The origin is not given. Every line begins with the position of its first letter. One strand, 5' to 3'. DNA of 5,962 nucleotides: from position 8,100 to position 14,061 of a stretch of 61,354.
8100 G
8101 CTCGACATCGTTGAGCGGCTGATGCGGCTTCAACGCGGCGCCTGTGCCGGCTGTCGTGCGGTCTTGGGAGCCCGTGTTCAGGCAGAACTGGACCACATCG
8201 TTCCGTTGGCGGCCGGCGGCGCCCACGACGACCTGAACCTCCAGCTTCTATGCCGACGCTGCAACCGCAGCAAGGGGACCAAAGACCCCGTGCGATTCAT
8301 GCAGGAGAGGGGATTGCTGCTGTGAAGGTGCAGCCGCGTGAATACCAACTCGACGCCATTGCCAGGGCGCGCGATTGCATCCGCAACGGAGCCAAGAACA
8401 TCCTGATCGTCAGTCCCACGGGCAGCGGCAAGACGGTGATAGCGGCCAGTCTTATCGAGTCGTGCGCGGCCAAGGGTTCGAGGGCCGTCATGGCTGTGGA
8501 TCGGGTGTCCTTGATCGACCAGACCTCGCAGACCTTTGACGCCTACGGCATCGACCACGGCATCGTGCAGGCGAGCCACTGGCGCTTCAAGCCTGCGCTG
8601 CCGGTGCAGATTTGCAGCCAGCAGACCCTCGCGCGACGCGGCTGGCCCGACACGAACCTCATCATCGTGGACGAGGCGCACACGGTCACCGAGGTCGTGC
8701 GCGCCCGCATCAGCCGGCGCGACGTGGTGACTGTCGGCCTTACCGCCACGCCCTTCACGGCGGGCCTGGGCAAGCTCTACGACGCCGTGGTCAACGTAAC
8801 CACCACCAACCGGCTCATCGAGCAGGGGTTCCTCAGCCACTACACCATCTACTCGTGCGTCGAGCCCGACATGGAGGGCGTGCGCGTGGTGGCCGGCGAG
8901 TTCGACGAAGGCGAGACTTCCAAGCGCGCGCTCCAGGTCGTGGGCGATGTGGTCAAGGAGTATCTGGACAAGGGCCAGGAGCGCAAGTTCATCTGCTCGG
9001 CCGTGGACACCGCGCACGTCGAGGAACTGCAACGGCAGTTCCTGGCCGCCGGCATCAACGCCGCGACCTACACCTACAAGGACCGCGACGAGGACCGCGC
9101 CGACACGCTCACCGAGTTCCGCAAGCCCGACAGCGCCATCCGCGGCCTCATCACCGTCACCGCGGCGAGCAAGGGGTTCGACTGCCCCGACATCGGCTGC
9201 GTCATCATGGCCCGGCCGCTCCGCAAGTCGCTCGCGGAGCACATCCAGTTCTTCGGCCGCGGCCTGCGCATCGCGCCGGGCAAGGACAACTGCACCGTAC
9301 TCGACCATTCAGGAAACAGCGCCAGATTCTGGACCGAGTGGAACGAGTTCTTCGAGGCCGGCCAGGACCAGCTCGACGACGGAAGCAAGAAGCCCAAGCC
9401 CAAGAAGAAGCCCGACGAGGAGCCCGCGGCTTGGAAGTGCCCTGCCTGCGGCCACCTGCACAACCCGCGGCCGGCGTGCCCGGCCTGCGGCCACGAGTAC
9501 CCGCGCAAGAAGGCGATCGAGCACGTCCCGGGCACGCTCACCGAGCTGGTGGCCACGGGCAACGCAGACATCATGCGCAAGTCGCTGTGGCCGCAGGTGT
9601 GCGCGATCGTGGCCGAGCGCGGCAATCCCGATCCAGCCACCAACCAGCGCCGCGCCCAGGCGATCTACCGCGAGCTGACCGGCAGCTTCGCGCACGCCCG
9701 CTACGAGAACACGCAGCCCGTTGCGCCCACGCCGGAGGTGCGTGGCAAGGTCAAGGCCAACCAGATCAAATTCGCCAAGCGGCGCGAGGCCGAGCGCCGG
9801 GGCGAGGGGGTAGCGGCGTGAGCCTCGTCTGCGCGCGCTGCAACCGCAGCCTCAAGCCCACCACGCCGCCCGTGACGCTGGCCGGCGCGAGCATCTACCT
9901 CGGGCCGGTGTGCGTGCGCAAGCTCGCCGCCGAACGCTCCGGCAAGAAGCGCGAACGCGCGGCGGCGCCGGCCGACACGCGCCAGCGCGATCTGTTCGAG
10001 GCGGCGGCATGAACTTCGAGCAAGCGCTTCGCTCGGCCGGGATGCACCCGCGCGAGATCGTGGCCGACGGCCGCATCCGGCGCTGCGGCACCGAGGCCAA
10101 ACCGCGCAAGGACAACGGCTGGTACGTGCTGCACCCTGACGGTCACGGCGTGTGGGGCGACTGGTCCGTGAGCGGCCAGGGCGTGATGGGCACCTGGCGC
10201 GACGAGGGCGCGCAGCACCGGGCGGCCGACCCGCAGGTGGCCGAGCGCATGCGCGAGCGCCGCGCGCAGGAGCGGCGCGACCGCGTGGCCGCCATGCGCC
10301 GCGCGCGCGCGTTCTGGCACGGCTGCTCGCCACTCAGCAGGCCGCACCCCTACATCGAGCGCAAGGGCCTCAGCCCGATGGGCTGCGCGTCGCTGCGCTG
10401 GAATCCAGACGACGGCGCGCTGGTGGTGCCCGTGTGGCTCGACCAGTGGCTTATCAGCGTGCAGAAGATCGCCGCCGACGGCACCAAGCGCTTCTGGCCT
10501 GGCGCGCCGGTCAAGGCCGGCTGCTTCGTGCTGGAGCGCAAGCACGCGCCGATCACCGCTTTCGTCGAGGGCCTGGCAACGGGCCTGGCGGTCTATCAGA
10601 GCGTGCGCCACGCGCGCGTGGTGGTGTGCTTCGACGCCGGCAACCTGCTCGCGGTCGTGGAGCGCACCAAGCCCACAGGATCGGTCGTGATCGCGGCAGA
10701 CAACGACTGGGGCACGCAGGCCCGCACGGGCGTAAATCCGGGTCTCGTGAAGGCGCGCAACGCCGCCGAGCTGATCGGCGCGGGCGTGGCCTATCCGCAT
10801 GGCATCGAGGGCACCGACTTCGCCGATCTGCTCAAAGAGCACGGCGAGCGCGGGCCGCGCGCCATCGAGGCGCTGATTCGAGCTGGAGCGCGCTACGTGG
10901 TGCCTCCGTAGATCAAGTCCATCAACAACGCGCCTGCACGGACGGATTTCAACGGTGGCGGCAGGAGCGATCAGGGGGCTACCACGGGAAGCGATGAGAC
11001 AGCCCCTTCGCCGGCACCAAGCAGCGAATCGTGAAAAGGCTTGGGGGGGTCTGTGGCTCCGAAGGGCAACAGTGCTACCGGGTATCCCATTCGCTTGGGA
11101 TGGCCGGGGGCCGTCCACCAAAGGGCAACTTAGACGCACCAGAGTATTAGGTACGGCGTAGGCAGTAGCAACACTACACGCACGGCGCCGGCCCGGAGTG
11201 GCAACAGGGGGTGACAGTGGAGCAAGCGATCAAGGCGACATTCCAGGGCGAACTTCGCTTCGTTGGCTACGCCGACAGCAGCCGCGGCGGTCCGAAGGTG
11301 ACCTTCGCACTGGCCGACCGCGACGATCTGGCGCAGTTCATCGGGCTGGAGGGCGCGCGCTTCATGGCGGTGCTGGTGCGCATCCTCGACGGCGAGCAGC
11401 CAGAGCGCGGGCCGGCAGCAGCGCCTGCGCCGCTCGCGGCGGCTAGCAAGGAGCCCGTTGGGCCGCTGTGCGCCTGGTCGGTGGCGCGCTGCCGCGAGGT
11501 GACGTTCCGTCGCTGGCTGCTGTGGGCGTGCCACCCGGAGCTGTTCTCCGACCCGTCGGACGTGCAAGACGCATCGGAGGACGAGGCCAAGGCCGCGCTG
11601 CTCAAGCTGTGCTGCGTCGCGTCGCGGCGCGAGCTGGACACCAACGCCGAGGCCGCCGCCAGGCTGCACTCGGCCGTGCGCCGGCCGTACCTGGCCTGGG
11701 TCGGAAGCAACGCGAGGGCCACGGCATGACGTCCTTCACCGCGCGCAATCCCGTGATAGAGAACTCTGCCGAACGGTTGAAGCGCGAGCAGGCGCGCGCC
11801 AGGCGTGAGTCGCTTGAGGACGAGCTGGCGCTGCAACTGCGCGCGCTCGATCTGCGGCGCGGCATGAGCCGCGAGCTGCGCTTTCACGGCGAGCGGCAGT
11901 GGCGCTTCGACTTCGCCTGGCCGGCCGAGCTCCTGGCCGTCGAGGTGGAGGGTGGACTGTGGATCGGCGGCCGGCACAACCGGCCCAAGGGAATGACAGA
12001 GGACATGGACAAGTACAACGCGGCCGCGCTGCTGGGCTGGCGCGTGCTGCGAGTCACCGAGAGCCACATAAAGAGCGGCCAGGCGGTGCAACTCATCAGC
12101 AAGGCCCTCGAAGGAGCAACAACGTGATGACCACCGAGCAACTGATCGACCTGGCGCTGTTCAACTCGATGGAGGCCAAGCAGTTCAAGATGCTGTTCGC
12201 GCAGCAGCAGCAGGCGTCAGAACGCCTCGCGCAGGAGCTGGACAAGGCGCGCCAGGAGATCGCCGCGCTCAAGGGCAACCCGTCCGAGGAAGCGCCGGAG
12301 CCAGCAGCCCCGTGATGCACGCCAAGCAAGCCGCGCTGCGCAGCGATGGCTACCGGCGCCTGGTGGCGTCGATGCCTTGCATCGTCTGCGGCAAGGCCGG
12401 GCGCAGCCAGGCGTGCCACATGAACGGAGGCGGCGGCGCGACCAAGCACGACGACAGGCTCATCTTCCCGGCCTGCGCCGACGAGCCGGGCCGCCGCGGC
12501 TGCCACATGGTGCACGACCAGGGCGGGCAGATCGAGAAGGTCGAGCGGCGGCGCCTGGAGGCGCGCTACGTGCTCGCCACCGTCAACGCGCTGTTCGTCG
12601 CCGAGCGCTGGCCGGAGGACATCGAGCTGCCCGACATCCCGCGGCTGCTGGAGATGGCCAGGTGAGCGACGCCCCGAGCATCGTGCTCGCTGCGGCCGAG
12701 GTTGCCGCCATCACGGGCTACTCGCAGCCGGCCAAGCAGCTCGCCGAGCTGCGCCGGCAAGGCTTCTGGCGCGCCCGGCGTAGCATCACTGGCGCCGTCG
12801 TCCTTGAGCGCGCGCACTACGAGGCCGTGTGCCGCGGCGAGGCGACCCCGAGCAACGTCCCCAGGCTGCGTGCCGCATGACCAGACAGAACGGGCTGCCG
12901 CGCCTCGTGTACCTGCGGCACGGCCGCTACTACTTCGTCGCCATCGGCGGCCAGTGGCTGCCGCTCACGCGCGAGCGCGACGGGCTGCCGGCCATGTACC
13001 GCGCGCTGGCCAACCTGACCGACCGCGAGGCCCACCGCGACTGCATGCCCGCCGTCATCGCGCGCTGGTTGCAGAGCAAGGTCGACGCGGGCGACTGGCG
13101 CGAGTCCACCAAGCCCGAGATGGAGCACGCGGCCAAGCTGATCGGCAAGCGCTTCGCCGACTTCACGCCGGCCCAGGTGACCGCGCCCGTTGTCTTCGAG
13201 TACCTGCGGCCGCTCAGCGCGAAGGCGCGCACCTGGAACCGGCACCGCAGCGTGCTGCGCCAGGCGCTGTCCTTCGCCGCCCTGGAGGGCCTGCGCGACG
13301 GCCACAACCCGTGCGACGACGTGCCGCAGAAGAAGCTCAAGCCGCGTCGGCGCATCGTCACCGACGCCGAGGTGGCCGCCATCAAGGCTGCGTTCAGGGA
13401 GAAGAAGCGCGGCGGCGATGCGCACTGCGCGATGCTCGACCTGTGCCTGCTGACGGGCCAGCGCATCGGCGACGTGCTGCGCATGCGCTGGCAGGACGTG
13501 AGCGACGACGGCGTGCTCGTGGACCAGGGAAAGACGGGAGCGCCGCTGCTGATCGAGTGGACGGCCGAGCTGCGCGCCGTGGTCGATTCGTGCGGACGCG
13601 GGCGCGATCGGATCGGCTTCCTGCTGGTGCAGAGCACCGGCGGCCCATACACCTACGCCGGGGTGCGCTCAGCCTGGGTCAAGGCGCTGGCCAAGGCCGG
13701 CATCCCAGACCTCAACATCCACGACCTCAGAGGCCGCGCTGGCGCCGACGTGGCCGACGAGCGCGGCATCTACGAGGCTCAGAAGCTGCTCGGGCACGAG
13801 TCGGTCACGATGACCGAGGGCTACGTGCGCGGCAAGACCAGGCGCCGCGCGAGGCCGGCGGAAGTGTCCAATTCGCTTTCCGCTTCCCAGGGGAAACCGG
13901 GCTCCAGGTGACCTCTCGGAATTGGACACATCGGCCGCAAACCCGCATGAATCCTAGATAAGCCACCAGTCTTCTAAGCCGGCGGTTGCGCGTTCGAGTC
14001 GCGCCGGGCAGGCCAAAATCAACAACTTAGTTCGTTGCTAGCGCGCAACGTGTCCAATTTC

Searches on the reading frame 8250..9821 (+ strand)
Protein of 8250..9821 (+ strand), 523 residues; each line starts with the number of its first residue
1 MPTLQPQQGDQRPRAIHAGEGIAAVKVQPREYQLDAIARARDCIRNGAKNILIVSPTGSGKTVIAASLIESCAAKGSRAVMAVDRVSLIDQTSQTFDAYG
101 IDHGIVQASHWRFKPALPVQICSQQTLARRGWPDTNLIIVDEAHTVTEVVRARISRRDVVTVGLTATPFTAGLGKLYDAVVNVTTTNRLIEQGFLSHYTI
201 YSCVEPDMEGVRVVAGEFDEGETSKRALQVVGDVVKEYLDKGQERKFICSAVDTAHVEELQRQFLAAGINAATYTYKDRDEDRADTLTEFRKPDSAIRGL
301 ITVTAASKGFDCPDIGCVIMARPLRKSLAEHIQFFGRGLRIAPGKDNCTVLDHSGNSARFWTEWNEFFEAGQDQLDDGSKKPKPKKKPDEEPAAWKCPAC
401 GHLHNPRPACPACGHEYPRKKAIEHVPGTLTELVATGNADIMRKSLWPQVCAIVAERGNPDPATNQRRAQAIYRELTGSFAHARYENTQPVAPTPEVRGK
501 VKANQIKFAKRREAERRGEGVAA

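Call 24: search_protein_families(library=pfam, proteins=[window:8250-9821:+], max_evalue=0.001)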
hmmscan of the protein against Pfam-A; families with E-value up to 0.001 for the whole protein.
window:8250-9821:+ (523 aa): 7 families
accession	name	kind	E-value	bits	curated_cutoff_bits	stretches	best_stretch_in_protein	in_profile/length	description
PF04851.21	ResIII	-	3.7e-21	76.1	22.5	1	27-169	2-163/164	Type III restriction enzyme, res subunit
PF00270.35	DEAD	-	4.2e-09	36.8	26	1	33-168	4-160/167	DEAD/DEAH box helicase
PF00271.37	Helicase_C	-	5.9e-09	36.6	23.5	1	235-341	6-109/110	Helicase conserved C-terminal domain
PF18766.7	SWI2_SNF2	-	5.4e-06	26.7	26.7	1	32-202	1-178/221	SWI2/SNF2 ATPase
PF13401.12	AAA_22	-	5.2e-05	24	27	1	46-148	3-98/130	AAA domain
PF13191.12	AAA_16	-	0.00053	21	32.6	0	30-100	5-77/167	AAA ATPase domain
PF01783.29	Ribosomal_L32p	-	0.00064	20.3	21.3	1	392-423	24-54/56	Ribosomal L32p protein family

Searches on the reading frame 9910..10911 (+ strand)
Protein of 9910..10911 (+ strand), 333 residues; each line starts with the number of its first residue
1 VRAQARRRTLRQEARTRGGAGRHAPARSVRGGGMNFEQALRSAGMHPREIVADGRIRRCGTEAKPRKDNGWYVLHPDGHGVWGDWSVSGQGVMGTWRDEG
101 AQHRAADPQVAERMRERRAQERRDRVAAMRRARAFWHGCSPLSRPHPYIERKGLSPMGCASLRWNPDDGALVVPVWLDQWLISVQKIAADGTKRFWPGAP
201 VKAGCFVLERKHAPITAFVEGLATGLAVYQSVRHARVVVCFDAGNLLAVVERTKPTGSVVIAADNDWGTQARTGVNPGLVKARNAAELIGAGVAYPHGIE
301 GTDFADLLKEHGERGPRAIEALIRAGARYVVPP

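Call 24: search_protein_families(library=pfam, proteins=[window:9910-10911:+], max_evalue=0.001)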
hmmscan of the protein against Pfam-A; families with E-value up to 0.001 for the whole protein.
window:9910-10911:+ (333 aa): 1 family
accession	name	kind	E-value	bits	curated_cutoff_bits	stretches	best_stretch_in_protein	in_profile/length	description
PF13362.12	Toprim_3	-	5.8e-07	30.3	27.2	1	219-313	5-94/95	Toprim domain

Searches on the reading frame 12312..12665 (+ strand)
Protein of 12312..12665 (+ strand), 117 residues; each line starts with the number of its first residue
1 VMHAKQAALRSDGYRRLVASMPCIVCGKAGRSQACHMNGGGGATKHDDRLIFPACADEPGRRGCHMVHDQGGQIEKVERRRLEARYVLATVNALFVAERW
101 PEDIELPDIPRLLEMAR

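Call 24: search_protein_families(library=pfam, proteins=[window:12312-12665:+], max_evalue=0.001)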
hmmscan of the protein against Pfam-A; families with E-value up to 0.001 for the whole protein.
window:12312-12665:+ (117 aa): 1 family
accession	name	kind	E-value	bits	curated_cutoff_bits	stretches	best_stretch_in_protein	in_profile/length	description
PF06147.18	DUF968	-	5.6e-05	23.7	27.8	1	1-58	79-138/171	Protein of unknown function (DUF968)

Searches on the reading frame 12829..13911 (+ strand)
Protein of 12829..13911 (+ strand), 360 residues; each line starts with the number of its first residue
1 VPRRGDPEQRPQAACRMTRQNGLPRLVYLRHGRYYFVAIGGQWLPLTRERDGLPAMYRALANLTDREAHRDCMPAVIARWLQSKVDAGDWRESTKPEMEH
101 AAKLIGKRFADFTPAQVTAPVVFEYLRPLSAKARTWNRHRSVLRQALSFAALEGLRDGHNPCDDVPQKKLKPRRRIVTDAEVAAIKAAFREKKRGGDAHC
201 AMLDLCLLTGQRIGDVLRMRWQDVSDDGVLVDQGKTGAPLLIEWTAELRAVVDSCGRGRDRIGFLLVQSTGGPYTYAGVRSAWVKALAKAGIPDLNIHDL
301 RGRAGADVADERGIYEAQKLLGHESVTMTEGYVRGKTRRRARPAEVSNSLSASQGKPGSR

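Call 24: search_protein_families(library=pfam, proteins=[window:12829-13911:+], max_evalue=0.001)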
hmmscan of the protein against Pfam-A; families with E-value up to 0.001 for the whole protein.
window:12829-13911:+ (360 aa): 1 family
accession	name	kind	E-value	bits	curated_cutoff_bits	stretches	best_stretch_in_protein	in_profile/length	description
PF00589.27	Phage_integrase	-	1.4e-16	61.2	27.1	1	180-335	6-168/172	Phage integrase family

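Call 45: search_protein_families(library=ncbifam, proteins=[window:12829-13911:+], max_evalue=0.01)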
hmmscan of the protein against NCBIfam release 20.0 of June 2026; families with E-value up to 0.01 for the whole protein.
window:12829-13911:+ (360 aa): 5 families
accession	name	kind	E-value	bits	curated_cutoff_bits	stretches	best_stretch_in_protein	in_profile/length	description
NF001399.0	PRK00283.1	subfamily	1.7e-08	34.1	279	1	113-333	47-281/300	tyrosine recombinase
TIGR02225.1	recomb_XerD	equivalog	1.9e-08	34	329.6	1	116-333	40-272/290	site-specific tyrosine recombinase XerD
NF040815.2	recomb_XerA_Arch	equivalog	4.1e-08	33.1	220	1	117-336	38-255/263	site-specific tyrosine recombinase/integron integrase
TIGR02224.1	recomb_XerC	equivalog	4.1e-08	33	335.15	1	114-334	41-276/295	tyrosine recombinase XerC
NF002331.0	PRK01287.1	subfamily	0.0079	15.2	371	0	76-334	29-311/365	site-specific tyrosine recombinase XerC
